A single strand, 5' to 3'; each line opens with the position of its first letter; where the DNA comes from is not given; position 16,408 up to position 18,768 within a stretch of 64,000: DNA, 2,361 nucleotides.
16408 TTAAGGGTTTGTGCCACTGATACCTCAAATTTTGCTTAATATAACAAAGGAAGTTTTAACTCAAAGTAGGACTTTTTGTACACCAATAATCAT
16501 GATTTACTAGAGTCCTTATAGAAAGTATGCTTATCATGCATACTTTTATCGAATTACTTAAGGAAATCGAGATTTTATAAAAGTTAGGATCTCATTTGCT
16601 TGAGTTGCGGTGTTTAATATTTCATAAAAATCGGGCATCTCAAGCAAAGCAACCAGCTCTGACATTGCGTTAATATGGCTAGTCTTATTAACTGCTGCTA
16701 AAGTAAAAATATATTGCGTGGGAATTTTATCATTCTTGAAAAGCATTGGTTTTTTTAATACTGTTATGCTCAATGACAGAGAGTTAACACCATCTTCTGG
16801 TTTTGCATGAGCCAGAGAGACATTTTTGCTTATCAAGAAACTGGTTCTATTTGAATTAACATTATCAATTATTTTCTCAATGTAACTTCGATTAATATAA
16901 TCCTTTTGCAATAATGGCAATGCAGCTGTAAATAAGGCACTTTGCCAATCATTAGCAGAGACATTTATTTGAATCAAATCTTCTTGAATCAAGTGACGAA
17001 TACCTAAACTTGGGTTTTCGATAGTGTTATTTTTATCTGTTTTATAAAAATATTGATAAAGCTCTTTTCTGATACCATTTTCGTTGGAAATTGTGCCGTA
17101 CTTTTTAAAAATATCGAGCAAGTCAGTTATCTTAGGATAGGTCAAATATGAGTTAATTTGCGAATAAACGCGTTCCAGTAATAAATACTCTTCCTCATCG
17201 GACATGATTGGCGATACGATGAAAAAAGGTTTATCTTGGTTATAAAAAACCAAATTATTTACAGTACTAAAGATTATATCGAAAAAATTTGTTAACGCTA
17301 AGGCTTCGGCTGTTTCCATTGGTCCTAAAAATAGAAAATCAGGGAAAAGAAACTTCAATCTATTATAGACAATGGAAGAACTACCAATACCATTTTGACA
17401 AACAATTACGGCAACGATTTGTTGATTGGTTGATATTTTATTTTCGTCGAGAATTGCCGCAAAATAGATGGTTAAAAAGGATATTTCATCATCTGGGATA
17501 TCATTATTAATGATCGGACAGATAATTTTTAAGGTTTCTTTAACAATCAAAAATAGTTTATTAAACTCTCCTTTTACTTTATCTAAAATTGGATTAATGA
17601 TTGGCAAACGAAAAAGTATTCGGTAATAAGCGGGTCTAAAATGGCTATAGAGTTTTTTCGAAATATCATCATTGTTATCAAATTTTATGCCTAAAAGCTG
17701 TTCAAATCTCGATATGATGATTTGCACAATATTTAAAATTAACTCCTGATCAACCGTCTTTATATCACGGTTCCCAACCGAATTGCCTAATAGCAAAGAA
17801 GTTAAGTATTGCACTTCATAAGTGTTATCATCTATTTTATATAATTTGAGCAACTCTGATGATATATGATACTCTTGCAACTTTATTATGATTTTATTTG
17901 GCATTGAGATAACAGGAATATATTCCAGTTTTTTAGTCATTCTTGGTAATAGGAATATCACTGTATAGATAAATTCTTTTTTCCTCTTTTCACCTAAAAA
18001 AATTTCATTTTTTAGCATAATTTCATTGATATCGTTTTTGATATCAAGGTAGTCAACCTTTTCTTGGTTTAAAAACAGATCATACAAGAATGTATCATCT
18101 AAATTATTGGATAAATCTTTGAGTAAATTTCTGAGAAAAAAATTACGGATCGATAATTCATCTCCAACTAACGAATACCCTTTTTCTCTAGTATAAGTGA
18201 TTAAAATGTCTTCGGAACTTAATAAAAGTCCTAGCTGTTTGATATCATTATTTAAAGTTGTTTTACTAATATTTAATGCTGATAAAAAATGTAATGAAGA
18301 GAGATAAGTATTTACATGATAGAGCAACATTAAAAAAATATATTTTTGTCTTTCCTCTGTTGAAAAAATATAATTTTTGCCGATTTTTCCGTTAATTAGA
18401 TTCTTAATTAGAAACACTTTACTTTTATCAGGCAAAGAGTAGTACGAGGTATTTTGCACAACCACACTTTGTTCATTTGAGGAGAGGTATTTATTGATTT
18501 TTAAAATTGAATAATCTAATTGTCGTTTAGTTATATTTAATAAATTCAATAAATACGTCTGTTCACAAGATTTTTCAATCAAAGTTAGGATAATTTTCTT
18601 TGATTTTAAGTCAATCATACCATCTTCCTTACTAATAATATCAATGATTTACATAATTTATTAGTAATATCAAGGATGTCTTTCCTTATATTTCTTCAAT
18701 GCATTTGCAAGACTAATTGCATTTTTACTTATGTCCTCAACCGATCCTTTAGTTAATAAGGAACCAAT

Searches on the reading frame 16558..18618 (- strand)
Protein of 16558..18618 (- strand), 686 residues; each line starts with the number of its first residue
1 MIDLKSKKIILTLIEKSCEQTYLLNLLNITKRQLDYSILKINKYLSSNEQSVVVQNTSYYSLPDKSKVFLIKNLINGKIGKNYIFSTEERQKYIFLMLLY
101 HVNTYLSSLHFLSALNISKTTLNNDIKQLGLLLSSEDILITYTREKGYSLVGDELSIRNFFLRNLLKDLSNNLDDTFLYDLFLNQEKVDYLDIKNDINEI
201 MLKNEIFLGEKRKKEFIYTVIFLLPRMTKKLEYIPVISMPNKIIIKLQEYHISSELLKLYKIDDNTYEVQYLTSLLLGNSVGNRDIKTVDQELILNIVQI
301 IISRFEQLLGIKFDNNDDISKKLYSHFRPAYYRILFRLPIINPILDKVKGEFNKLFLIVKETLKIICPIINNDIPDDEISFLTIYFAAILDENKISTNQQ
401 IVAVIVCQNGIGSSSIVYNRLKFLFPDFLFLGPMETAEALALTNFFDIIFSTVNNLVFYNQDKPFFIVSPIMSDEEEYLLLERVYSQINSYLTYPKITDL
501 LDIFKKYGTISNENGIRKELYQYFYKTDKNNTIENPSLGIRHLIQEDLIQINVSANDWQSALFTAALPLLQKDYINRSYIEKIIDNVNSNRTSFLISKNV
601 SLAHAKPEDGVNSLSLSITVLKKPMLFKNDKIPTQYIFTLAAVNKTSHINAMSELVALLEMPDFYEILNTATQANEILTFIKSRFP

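Call 67: search_protein_families(library=pfam, proteins=[window:16558-18618:-], max_evalue=0.001)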
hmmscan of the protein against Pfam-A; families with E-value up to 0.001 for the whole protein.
window:16558-18618:- (686 aa): 3 families
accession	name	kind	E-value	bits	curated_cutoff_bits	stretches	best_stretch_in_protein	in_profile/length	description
PF00359.27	PTS_EIIA_2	-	9.3e-26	91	27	1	543-683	2-143/144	Phosphoenolpyruvate-dependent sugar phosphotransferase system, EIIA 2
PF00874.25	PRD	-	1.5e-17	64.1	23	1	301-388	3-89/90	PRD domain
PF05043.19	Mga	-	4.6e-08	34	21.1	1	88-163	14-85/87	Mga helix-turn-helix domain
